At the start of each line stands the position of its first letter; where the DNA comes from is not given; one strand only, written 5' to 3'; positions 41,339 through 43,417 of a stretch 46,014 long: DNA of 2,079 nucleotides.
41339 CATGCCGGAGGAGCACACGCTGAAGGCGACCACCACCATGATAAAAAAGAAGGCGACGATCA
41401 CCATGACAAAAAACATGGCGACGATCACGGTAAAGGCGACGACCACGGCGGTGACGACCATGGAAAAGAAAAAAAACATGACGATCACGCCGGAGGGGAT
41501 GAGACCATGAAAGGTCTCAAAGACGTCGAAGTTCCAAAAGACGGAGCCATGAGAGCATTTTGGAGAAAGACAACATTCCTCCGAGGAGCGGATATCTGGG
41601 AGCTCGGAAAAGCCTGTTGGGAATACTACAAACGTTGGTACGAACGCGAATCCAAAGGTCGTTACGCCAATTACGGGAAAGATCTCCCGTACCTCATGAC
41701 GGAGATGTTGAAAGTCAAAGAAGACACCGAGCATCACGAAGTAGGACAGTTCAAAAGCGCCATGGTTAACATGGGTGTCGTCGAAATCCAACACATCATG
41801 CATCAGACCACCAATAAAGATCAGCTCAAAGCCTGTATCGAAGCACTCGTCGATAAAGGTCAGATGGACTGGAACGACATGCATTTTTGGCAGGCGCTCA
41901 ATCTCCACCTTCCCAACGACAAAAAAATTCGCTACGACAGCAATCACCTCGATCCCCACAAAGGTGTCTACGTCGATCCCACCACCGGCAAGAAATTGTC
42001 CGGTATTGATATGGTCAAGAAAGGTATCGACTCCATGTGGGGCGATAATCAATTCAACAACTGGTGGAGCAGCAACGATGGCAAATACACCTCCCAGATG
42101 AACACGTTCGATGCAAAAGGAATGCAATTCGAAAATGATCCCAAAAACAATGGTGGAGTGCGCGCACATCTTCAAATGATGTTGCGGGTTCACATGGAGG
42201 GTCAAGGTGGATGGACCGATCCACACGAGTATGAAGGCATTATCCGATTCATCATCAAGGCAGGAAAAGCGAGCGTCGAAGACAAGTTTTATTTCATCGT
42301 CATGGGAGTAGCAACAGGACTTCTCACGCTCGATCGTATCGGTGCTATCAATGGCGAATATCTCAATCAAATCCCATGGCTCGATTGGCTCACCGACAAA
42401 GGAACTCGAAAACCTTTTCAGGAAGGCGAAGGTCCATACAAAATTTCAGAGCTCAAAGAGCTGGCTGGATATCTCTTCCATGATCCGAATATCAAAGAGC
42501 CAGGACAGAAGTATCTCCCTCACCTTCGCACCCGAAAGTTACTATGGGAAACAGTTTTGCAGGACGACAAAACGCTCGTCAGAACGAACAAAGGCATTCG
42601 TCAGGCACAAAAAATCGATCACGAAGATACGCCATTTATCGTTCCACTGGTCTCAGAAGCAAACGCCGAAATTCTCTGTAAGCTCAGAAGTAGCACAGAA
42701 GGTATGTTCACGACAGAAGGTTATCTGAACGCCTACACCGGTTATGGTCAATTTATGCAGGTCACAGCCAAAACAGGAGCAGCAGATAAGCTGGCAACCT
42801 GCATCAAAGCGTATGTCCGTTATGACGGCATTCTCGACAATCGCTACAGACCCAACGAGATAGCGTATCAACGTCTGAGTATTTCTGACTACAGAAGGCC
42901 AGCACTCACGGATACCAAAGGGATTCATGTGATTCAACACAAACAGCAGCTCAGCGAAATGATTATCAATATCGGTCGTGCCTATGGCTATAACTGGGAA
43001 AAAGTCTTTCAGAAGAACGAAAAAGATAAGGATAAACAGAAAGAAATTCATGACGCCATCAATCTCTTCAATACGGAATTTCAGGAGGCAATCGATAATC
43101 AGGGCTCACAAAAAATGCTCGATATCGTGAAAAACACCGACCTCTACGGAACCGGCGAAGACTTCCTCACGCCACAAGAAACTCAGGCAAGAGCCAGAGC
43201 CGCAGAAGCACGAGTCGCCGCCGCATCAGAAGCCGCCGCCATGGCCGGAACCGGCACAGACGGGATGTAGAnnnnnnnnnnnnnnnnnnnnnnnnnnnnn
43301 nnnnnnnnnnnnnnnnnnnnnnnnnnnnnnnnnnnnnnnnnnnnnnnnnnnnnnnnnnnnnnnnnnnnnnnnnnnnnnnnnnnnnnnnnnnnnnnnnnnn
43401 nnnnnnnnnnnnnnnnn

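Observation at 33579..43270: Orphan 9.6-kb five-gene envelope operon with no recognisable enzymes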

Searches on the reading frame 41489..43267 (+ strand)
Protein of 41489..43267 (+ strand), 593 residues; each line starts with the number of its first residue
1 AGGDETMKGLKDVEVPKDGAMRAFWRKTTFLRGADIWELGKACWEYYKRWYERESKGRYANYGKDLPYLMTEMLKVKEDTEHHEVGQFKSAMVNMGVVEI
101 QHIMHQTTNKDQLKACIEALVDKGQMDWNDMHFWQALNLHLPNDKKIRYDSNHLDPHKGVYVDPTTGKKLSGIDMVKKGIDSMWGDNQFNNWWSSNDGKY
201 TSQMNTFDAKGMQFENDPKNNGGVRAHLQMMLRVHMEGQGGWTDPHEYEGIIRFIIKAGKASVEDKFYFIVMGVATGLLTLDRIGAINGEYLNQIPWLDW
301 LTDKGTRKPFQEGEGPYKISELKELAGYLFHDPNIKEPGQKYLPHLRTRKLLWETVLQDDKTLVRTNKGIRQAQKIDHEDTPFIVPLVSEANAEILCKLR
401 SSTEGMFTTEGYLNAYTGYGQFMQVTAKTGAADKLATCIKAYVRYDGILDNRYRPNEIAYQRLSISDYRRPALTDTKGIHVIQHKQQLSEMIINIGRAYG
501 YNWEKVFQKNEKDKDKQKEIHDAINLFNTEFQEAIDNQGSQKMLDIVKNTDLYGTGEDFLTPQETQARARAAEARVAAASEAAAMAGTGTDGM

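Call 60: search_protein_representatives(protein=window:41489-43267:+)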
Query: 593 residues. Proteins with E-value up to 0.001 (for the whole library): 505; up to 1e-10: 417; up to 1e-30: 162. The best 150 are listed.
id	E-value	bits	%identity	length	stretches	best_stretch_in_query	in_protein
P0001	0.0e+00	1389.0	100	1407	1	1-593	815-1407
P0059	4.1e-239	811.4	62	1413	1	10-574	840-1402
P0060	1.0e-141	489.8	44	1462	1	6-586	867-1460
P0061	3.1e-130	451.8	40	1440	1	12-584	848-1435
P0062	7.2e-123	427.5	40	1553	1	10-582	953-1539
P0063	1.0e-118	413.8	41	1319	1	12-579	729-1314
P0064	1.1e-115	403.8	40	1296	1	16-573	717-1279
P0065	1.1e-112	393.9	39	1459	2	11-431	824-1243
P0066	1.2e-111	390.5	40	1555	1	21-574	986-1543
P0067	6.3e-110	384.8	45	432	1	171-584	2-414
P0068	6.6e-104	364.9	38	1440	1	12-562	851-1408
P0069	1.2e-103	364.0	38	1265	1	15-573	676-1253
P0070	9.3e-102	357.8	37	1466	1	17-568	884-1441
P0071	1.9e-100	353.5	37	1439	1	14-569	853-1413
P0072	2.6e-100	353.0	36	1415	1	14-581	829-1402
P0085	1.5e-84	301.0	33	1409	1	13-568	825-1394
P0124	1.3e-74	268.1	31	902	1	13-571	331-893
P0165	1.3e-59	218.6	30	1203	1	20-550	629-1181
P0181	2.6e-45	171.4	28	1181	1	24-549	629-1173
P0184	4.5e-40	154.1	31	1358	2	21-308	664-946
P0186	1.6e-38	149.0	30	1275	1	16-491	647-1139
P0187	2.2e-38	148.5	34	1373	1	18-528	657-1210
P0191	3.6e-37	144.5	26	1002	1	18-579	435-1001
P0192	4.8e-37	144.1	31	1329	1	15-515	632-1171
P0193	6.7e-37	143.6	29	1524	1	7-517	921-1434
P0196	3.2e-36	141.4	33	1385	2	22-306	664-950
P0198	1.5e-35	139.2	27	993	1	23-559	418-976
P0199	1.9e-35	138.8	30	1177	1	19-435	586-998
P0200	1.7e-34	135.6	33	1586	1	69-519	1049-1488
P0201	2.6e-34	135.1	28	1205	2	18-554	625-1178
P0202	4.8e-34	134.2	31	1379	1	15-454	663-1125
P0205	1.3e-33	132.7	29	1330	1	15-486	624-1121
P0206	1.9e-33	132.2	31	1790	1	17-424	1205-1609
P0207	1.5e-32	129.3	31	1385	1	69-511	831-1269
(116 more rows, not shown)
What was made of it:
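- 41549..43171 (+): C-terminal all-alpha domain of g5 (residues about 835-1375). It is the hallmark of the family and a candidate catalytic or binding head. 505 representative clusters match at E<=1e-3 (call 60).
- Tried and rejected: The exhaustive HMMER search was needed to reveal the family (call 60).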

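Call 64: search_solved_structures(query=A6, max_evalue=1)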
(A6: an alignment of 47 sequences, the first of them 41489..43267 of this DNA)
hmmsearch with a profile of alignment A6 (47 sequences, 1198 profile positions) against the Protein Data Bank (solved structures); distinct sequences matched with E-value up to 1: 15.
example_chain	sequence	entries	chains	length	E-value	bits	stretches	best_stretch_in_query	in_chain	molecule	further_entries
4tql_A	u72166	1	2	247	0.0098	17.4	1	48-256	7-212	Three helix bundle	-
8w6e_A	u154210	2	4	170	0.061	14.8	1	83-240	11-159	HBC599 in complex with wFAP1.1 | wFAP1.1 structure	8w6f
6zz6_B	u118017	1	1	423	0.093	14.2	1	94-271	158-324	Structural maintenance of chromosomes protein 3,Structural maintenance of chromosomes prot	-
8oyx_A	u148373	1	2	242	0.27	12.7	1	127-248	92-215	De novo designed soluble GPCR-like protein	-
2dq3_A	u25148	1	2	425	0.29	12.5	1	171-241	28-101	Seryl-tRNA synthetase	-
6egc_A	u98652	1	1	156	0.3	12.5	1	99-238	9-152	SC_2L4HC2_23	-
1nt2_B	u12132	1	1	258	0.44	11.9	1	167-280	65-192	conserved hypothetical protein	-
5wlq_A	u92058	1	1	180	0.47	11.8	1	161-281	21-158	Capsid assembly scaffolding protein,Myosin-7,Microtubule-associated protein RP/EB family m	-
5j2l_B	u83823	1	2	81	0.5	11.8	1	195-257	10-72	protein design 2L4HC2_11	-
1fxk_C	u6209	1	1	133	0.5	11.7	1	181-273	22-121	PROTEIN (PREFOLDIN)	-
7zcl_A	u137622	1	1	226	0.61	11.5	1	415-488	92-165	Collariella virescens UPO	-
6pf2_A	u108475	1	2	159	0.61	11.5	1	160-264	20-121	Myosin, heavy polypeptide 7, cardiac muscle, beta variant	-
7zcl_B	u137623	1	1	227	0.62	11.4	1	415-488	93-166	Collariella virescens UPO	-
9uxb_A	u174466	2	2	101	0.81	11.1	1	185-252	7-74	Transcription activator BRG1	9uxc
6u5z_A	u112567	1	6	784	0.84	11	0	65-221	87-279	Lon protease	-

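Call 65: list_cluster_members(proteins=[P0059, P0062, P0085, P0124, P0165, P0181, P0191, P0198, P0200, P0206])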
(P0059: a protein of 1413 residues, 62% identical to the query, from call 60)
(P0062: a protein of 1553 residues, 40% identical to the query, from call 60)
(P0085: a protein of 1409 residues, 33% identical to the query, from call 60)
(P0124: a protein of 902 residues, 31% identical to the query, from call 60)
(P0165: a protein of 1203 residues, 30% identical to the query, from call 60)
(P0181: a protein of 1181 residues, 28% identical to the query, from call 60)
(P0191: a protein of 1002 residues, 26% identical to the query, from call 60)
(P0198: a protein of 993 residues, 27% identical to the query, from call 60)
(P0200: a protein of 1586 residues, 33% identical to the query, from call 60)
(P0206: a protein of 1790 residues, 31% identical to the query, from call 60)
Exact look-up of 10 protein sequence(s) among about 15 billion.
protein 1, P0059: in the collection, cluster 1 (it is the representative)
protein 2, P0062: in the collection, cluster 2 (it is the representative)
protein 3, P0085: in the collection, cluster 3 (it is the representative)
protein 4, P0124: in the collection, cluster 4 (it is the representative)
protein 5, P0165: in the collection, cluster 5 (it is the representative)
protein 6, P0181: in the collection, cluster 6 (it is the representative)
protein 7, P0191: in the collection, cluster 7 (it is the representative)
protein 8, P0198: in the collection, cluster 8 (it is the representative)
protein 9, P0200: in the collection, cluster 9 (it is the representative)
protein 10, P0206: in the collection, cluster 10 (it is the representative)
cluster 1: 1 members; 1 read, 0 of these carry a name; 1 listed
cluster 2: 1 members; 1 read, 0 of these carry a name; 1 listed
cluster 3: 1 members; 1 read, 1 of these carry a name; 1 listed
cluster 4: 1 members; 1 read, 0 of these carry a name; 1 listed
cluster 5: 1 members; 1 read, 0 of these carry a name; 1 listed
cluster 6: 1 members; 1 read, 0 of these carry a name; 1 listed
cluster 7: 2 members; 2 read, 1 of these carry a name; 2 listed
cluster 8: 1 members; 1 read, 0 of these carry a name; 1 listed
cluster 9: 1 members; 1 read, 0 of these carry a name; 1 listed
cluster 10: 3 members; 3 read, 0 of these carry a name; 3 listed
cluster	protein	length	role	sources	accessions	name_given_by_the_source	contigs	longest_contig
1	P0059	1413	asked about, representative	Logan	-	-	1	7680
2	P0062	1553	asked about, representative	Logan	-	-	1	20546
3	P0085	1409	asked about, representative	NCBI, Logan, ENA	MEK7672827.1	MAG: hypothetical protein AAB373_02995 [Patescibacteria group bacterium]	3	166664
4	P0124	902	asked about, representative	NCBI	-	-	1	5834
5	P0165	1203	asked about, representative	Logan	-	-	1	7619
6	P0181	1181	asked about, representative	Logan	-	-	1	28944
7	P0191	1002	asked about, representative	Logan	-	-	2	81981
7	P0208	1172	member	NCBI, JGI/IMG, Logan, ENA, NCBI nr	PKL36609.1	hypothetical protein CVV38_01765 [Candidatus Peregrinibacteria bacterium ... | hypothetical protein | MAG: hypothetical protein CVV38_01765 [Candidatus Peregrinibacteria bacterium ...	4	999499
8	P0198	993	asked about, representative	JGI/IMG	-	-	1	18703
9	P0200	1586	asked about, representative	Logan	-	-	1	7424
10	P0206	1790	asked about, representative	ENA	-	-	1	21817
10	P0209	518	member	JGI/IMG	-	-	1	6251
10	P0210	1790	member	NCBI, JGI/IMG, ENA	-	-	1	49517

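Call 66: find_encoding_contigs(protein=P0206, flank=10000, max_places=2)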
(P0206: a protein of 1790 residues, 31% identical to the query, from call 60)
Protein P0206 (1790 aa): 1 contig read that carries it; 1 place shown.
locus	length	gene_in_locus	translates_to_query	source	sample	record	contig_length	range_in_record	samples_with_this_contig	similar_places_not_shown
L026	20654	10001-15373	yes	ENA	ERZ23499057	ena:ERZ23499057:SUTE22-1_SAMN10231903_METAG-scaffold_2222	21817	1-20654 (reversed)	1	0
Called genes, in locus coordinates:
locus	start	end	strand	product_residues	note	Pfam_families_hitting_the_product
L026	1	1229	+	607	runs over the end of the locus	-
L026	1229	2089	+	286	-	PF00480:ROK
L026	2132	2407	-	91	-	PF01797:Y1_Tnp (weak)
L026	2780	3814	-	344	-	PF00395:SLH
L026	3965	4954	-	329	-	PF07907:YibE_F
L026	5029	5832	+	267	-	PF02535:Zip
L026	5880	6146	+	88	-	PF17253:DUF5320 (weak)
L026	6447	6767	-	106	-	PF00829:Ribosomal_L21p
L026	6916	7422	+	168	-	-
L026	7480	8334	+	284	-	-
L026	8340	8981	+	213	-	-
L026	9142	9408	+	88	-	-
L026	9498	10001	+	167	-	-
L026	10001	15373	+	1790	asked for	-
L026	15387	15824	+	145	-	-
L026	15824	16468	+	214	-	PF18895:T4SS_pilin (weak)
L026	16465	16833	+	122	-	PF18895:T4SS_pilin (weak)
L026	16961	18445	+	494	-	PF00155:Aminotran_1_2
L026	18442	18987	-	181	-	PF01765:RRF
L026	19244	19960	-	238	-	PF00696:AA_kinase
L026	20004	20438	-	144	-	-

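Call 70: find_encoding_contigs(protein=P0184, flank=10000, max_places=1)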
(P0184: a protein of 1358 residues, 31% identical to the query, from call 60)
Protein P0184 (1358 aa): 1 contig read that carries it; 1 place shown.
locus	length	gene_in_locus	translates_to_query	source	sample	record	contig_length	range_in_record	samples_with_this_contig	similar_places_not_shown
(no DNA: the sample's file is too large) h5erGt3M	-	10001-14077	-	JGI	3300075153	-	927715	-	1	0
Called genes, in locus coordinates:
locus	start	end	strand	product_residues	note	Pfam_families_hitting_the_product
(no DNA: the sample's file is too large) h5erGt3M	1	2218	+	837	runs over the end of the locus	PF18072:FGAR-AT_linker, PF00586:AIRS, PF02769:AIRS_C, PF00586:AIRS, PF02769:AIRS_C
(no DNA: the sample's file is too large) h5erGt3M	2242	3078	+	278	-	PF11345:DUF3147 (faint)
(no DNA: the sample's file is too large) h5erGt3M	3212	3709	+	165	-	-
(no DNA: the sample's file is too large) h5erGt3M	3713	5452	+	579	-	-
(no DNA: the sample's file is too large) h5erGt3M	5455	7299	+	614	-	-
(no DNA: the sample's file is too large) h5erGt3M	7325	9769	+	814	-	-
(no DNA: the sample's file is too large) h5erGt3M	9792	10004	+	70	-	-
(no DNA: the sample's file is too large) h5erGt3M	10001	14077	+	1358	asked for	-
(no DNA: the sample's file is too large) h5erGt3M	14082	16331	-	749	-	PF04932:Wzy_C, PF13428:TPR_14 (faint)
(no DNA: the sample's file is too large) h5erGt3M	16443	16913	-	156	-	PF02823:ATP-synt_DE_N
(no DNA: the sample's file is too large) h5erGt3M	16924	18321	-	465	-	PF02874:ATP-synt_ab_N, PF00006:ATP-synt_ab, PF22919:ATP-synt_VA_C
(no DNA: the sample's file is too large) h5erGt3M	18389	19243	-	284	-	PF00231:ATP-synt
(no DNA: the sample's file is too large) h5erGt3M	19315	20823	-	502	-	PF02874:ATP-synt_ab_N, PF00006:ATP-synt_ab, PF00306:ATP-synt_ab_C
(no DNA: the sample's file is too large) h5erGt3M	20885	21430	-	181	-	PF00213:OSCP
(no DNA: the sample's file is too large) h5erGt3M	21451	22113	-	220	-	PF00430:ATP-synt_B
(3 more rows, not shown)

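Call 72: predict_structure(alignment_id=A6)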
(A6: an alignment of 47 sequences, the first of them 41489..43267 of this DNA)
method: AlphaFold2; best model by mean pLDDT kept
length: 593 residues; sequences in the alignment: 47
mean_pLDDT: 89.1   pTM: 0.84
mean pLDDT of the five models: 89.1, 88.4, 87.3, 86.9, 85.9
residues with pLDDT >= 90: 396; 70-90: 165; 50-70: 17; < 50: 15
segments of 3 or more residues with pLDDT < 50: 1-14
pLDDT, mean of each block of 10 residues (from residue 1): 38 58 76 81 80 77 78 82 89 93 94 96 94 92 88 76 89 92 93 96 96 88 92 85 94 95 96 95 94 95 91 90 96 93 95 96 95 92 97 92 83 97 97 98 98 94 95 90 97 98 94 92 97 97 97 82 76 82 80 56
secondary structure, 60 per line:
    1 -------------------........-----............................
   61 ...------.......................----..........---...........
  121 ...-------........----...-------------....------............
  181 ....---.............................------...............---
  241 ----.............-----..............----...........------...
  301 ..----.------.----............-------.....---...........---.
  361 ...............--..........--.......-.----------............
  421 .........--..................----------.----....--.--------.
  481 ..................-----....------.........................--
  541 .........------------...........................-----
elements in order: H20-27 H33-63 H70-92 H97-106 H110-123 H131-138 E159-162 E169-171 H172-184 H188-216 H223-237 H245-257 H263-276 H281-291 H298-302 H319-330 H338-342 H346-356 H360-375 H378-387 H390-396 H409-429 H432-449 H465-468 H481-498 H504-507 H514-538 H541-549 H562-588
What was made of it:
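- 41549..43171 (+): The AF2 model has pLDDT 89 and pTM 0.84, with 29 helices (call 72).
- On Type IV secretion system (VirB/MPF-FATA): The g5 C-terminal domain is modelled with confidence as all-alpha (call 72).
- The model has pLDDT 89 (call 72). The g5 C-terminal domain is confidently all-alpha, not a RecA-like ATPase (call 72).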

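Call 74: fold_search(model_id=the predicted structure, library=pdb)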
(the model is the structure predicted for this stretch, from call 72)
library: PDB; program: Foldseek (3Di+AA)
matches with E <= 10: 403; with E <= 0.001: 0
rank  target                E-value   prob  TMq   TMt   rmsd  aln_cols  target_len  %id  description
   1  5i9g_C                4.2e-02  0.38  0.10  0.14  21.5       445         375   12  Crystal structure of designed pentatricopeptide repeat protein dPPR-U8C2 in complex with its target RNA U8C2 (released 2016-04-27)
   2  5i9f_A                5.6e-02  0.47  0.13  0.17  20.0       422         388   11  Crystal structure of designed pentatricopeptide repeat protein dPPR-U10 in complex with its target RNA U10 (released 2016-04-27)
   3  4rv1_D                6.9e-02  0.38  0.15  0.18  17.7       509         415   12  Crystal Structure of Engineered Protein. Northeast Structural Genomics Consortium (NESG) Target OR497. (released 2014-12-10)
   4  5mfl_B                7.2e-02  0.30  0.12  0.17  18.1       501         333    9  Designed armadillo repeat protein (KR)5_GS10_YIIIM6AII (released 2017-09-13)
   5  8cdj_D                9.6e-02  0.23  0.14  0.11  23.5       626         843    9  CAND1 b-hairpin++-SCF-SKP2 CAND1 rolling SCF engaged (released 2023-04-19)
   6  5i9d_A                1.0e-01  0.33  0.13  0.19  23.3       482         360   13  Crystal structure of designed pentatricopeptide repeat protein dPPR-U8A2 in complex with its target RNA U8A2 (released 2016-04-27)
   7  7uwi_A                1.0e-01  0.30  0.15  0.17  18.7       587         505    9  Structure of beta-catenin in complex with FP01567, a Helicon Polypeptide (released 2022-12-28)
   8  5h7c_C                1.1e-01  0.33  0.14  0.17  18.6       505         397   11  Crystal structure of a repeat protein with two Protein A-DHR14 repeat modules (released 2017-06-28)
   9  6yxx_EN               1.2e-01  0.18  0.13  0.12  26.8       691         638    9  State A of the Trypanosoma brucei mitoribosomal large subunit assembly intermediate (released 2020-10-14)
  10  6een_A                1.3e-01  0.35  0.12  0.18  18.3       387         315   12  Crystal structure of a designer Pentatrico Peptide RNA binding protein, bound to a complex RNA target and featuring an (released 2019-08-21)
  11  5h7c_A                1.3e-01  0.30  0.14  0.18  19.2       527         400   12  Crystal structure of a repeat protein with two Protein A-DHR14 repeat modules (released 2017-06-28)
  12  4gmx_C                1.3e-01  0.15  0.13  0.10  22.0       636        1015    9  Crystal structure of KPT185 in complex with CRM1-Ran-RanBP1 (released 2012-10-17)
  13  8ru3_A                1.6e-01  0.21  0.14  0.15  19.7       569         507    9  Crystal structure of beta-catenin in complex with alpha-helical peptide inhibitor (released 2024-09-04)
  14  1th1_B                1.7e-01  0.25  0.16  0.17  19.1       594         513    8  Beta-catenin in complex with a phosphorylated APC 20aa repeat fragment (released 2004-09-07)
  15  2h4m_B                1.8e-01  0.14  0.11  0.10  22.0       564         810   11  Karyopherin Beta2/Transportin-M9NLS (released 2006-10-24)
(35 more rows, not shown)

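Call 76: fold_search(model_id=the predicted structure, library=viral)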
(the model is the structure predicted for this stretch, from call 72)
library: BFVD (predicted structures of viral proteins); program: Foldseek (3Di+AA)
matches with E <= 10: 192; with E <= 0.001: 0
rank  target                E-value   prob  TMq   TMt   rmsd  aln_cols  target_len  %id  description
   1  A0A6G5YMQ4            6.9e-02  0.15  0.10  0.07  33.5       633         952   10  (no name in the UniProt tables at hand)
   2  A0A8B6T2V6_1          1.0e-01  0.08  0.08  0.05  37.7       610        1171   11  Large tegument protein [Otarine gammaherpesvirus 4]
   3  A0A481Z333            1.3e-01  0.16  0.12  0.14  21.1       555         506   10  TupA-like ATPgrasp [Pithovirus LCPAC102]
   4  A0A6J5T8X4            1.4e-01  0.09  0.09  0.08  40.2       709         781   11  Uncharacterized protein [uncultured Caudovirales phage]
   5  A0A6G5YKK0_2          1.9e-01  0.08  0.08  0.05  43.3       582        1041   10  (no name in the UniProt tables at hand)
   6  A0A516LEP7            2.1e-01  0.15  0.13  0.14  29.7       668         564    9  (no name in the UniProt tables at hand)
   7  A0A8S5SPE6            2.4e-01  0.06  0.08  0.05  33.2       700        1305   10  Tape measure domain protein [Myoviridae sp. ct7Mg7]
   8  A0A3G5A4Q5            2.5e-01  0.20  0.14  0.13  23.6       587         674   10  Uncharacterized protein [Homavirus sp.]
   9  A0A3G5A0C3            2.5e-01  0.15  0.13  0.14  21.3       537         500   11  Uncharacterized protein [Harvfovirus sp.]
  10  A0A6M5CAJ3            2.9e-01  0.08  0.09  0.07  30.8       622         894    9  (no name in the UniProt tables at hand)
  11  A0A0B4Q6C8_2          3.3e-01  0.08  0.10  0.07  49.2       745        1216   10  Large tegument protein [Equid gammaherpesvirus 5]
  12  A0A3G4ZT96            3.4e-01  0.08  0.10  0.08  29.1       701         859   10  Ankyrin repeat-containing protein [Edafosvirus sp.]
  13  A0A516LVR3            3.9e-01  0.08  0.10  0.08  27.4       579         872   12  (no name in the UniProt tables at hand)
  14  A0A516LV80            4.2e-01  0.08  0.11  0.09  38.9       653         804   11  (no name in the UniProt tables at hand)
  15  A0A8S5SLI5            4.4e-01  0.04  0.08  0.06  34.9       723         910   14  Tail tape measure protein [Siphoviridae sp. ctrCN24]
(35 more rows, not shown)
